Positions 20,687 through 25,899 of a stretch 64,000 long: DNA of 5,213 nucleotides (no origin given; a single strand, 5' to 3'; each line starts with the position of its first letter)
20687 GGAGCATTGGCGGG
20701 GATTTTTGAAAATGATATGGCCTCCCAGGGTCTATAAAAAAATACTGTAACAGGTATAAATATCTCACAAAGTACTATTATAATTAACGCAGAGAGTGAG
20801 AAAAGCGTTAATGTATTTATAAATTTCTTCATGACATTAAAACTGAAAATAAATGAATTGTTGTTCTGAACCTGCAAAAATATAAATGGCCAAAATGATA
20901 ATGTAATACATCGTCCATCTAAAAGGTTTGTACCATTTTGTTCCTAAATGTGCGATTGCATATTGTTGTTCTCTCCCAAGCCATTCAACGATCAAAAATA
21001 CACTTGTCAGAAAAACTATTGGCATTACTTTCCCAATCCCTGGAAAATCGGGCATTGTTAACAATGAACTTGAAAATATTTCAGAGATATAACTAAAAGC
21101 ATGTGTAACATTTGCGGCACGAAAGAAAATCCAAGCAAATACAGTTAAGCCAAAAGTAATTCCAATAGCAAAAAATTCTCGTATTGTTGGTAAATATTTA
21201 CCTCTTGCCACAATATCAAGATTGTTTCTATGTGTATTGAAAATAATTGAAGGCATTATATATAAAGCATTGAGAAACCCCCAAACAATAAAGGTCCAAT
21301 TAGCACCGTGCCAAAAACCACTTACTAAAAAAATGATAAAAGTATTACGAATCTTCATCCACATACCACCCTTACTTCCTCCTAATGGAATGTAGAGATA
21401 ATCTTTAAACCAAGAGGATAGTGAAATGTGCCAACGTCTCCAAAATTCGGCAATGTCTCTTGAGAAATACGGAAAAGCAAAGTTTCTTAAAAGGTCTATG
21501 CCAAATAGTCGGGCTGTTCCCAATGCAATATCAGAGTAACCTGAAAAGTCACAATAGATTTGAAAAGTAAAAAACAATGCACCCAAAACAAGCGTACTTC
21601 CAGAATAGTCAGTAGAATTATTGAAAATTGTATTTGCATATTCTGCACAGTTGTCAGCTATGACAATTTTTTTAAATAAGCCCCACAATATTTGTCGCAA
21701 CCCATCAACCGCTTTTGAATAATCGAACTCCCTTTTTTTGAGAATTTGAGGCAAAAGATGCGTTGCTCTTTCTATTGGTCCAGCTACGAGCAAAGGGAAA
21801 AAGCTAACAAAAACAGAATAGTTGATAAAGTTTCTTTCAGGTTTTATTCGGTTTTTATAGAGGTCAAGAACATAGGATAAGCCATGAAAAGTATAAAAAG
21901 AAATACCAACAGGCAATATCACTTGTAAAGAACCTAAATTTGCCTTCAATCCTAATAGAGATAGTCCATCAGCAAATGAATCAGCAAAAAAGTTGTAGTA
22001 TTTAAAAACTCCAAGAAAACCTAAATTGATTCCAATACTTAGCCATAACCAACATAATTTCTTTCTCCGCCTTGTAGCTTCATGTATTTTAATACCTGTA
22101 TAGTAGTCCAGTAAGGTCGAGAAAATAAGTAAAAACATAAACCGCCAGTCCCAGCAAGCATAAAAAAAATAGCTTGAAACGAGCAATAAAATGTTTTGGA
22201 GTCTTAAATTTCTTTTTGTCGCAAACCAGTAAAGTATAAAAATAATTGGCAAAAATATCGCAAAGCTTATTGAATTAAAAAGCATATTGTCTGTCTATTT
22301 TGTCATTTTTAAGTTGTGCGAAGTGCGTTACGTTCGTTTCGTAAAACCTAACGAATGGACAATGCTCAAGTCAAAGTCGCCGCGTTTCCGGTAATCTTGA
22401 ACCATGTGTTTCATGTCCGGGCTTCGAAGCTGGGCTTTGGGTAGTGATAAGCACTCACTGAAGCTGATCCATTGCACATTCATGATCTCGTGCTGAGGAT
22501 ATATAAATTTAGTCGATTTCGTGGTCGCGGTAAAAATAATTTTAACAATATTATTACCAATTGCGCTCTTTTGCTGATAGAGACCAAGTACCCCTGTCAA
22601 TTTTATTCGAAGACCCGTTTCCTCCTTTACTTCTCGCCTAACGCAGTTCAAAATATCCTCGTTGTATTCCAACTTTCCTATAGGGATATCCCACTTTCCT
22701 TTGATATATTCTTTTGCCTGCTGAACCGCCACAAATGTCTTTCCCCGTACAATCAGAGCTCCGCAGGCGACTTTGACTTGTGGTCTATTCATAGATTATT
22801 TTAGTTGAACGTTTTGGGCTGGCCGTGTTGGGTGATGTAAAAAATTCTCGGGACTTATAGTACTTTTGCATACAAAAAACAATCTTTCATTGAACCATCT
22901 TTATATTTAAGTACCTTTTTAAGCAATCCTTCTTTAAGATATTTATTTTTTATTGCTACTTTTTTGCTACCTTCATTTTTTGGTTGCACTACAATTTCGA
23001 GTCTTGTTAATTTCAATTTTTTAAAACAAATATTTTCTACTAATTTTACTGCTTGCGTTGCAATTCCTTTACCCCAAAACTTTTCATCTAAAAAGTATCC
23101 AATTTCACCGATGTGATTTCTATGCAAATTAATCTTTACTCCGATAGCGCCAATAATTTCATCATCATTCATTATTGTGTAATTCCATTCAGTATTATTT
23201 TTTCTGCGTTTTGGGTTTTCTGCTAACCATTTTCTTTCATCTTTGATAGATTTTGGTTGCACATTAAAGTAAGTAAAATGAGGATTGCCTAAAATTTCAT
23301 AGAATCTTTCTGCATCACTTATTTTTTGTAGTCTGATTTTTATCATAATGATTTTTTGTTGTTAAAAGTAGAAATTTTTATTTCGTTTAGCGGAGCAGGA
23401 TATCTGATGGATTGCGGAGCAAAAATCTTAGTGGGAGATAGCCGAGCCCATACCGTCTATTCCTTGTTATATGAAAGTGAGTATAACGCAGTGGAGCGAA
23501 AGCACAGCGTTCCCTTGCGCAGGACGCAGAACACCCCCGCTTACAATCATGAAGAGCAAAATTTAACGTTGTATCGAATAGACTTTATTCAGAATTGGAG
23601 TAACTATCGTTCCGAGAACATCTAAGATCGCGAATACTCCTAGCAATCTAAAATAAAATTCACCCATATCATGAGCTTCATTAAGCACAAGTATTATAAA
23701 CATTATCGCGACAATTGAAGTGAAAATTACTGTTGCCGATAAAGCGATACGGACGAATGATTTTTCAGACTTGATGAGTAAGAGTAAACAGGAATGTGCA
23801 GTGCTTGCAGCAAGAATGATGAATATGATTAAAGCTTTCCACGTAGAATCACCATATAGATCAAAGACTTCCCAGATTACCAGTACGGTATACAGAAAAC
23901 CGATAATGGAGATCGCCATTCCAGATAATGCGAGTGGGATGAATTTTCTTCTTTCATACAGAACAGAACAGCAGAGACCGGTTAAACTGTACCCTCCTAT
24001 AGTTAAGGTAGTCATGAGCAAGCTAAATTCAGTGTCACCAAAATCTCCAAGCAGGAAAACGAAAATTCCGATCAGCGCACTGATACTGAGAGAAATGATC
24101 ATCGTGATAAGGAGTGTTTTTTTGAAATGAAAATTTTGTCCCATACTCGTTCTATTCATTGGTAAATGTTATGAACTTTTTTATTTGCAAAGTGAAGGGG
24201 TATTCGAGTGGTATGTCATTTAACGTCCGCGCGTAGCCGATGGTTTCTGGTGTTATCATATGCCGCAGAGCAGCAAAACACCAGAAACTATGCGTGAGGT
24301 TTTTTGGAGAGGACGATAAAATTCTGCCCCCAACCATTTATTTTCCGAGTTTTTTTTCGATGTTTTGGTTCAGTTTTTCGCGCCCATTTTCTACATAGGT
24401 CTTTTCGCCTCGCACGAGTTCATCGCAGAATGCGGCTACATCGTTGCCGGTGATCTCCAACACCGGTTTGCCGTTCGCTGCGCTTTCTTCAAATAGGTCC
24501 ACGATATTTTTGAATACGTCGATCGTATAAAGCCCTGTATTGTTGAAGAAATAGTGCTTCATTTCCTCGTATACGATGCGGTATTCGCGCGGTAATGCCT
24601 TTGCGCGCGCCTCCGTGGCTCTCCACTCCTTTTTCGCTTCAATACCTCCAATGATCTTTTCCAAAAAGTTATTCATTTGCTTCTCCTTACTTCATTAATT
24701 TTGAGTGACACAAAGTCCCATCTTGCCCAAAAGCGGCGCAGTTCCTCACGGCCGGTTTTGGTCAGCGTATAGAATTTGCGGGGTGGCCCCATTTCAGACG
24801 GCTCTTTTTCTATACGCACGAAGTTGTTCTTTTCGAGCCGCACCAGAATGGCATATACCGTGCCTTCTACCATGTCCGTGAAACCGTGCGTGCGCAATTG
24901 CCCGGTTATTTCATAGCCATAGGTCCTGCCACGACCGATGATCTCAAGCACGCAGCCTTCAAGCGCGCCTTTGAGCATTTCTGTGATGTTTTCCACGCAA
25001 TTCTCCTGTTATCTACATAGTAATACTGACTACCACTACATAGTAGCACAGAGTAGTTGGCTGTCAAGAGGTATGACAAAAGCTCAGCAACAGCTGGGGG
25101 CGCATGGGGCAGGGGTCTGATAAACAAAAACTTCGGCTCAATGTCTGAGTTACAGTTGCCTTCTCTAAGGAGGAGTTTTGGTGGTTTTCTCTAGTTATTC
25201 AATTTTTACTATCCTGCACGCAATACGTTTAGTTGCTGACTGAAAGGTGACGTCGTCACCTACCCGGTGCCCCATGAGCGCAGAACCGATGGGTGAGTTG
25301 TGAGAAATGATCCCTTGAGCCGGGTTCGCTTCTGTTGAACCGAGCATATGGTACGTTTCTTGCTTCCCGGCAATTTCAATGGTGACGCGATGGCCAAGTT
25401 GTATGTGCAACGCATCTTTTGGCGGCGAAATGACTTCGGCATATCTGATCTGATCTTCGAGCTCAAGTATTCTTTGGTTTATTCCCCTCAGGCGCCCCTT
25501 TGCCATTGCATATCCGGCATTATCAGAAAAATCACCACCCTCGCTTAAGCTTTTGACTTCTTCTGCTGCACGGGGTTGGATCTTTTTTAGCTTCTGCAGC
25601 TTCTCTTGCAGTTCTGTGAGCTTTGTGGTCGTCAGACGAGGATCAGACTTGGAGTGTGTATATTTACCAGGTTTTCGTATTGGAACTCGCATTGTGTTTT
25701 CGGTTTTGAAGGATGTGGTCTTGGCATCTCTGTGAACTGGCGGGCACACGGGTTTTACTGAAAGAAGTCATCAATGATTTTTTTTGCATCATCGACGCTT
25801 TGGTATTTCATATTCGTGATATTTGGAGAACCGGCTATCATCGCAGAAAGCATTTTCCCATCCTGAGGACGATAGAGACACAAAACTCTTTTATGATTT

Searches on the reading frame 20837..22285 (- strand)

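Call 49: search_protein_families(library=pfam, proteins=[window:20837-22285:-], max_evalue=0.001)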
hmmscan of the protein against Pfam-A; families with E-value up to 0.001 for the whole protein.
window:20837-22285:- (482 aa): 1 family
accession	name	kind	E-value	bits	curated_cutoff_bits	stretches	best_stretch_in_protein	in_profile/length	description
PF03062.24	MBOAT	-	1e-31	110.9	27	1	152-382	80-330/337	MBOAT, membrane-bound O-acyltransferase family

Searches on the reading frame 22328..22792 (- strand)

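Call 49: search_protein_families(library=pfam, proteins=[window:22328-22792:-], max_evalue=0.001)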
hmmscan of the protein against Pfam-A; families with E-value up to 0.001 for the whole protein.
window:22328-22792:- (154 aa): 1 family
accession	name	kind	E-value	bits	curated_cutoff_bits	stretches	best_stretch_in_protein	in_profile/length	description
PF00293.34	NUDIX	-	1e-18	68.1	21.1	1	8-120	4-123/134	NUDIX domain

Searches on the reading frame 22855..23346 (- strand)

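Call 49: search_protein_families(library=pfam, proteins=[window:22855-23346:-], max_evalue=0.001)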
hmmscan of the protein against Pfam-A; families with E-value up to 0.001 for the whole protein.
window:22855-23346:- (163 aa): 3 families
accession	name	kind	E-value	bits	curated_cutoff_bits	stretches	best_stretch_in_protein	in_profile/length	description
PF13302.13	Acetyltransf_3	-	5.5e-26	92.4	25.4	1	5-134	5-135/138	Acetyltransferase (GNAT) domain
PF00583.31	Acetyltransf_1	-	2.1e-13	51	20.7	1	36-130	23-110/116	Acetyltransferase (GNAT) family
PF13420.13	Acetyltransf_4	-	4.2e-06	27.3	24.3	1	4-149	1-147/155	Acetyltransferase (GNAT) domain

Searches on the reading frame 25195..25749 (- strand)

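Call 49: search_protein_families(library=pfam, proteins=[window:25195-25749:-], max_evalue=0.001)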
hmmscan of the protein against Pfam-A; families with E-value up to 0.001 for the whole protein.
window:25195-25749:- (184 aa): 2 families
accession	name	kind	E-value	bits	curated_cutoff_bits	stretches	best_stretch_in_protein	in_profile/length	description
PF01272.25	GreA_GreB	-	1.6e-19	70.1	26.9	1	116-184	6-76/77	Transcription elongation factor, GreA/GreB, C-term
PF03449.20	GreA_GreB_N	-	4e-14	53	24.5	1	39-106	3-71/71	Transcription elongation factor, N-terminal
